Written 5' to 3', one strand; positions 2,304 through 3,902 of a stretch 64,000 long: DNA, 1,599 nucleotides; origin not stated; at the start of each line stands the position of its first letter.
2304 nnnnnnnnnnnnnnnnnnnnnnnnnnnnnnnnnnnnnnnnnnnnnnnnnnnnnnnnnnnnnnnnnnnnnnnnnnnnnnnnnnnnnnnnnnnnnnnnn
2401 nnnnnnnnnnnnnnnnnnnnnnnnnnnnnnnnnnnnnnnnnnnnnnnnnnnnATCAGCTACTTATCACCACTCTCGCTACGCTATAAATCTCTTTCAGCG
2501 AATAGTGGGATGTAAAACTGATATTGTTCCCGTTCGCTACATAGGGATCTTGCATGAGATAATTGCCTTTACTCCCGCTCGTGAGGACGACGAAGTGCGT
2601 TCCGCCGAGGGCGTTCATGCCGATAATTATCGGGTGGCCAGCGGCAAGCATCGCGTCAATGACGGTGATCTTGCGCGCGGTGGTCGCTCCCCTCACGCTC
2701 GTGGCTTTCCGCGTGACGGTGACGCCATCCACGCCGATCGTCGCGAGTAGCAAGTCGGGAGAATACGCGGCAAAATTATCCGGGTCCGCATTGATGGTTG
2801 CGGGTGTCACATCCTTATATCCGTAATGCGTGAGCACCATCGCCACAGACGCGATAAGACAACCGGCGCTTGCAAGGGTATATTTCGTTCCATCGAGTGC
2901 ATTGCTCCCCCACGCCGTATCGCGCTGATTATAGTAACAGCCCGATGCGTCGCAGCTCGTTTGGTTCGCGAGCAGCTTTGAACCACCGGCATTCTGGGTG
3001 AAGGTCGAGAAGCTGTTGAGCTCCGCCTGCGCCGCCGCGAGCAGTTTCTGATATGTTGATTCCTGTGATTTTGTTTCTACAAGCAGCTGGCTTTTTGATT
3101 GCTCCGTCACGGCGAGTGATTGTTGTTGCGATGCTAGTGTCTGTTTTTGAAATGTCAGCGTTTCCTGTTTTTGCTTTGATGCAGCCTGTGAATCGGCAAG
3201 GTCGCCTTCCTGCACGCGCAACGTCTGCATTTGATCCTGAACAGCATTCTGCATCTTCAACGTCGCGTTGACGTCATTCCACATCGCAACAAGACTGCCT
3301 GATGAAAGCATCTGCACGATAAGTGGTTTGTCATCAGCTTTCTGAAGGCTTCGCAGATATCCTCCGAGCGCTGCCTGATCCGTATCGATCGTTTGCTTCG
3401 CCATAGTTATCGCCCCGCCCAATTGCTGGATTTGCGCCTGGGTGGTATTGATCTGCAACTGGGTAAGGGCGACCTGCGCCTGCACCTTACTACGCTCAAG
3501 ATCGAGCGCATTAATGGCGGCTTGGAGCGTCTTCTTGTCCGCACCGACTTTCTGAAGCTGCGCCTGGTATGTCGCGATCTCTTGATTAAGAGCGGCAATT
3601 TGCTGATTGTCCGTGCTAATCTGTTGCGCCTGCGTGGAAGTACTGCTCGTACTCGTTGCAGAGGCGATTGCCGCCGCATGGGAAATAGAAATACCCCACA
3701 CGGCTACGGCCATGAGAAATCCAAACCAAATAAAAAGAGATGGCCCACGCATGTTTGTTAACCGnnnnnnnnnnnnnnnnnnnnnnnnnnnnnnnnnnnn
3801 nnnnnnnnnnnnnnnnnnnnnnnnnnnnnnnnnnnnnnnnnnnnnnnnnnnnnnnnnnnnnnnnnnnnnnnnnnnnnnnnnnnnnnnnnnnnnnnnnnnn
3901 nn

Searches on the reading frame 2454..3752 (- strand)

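Call 15: search_protein_families(library=pfam, proteins=[window:2454-3752:-], max_evalue=0.001)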
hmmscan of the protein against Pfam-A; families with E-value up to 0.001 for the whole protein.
window:2454-3752:- (432 aa): 3 families
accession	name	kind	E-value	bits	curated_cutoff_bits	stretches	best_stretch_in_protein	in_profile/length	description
PF13529.12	Peptidase_C39_2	-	3.2e-07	31.5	24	1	273-404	5-143/143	Peptidase_C39 like family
PF12385.14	Peptidase_C70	-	9.4e-05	22.8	19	0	294-416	16-136/141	Papain-like cysteine protease AvrRpt2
PF03412.21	Peptidase_C39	-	0.00037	20.8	22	0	374-409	77-109/133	Peptidase C39 family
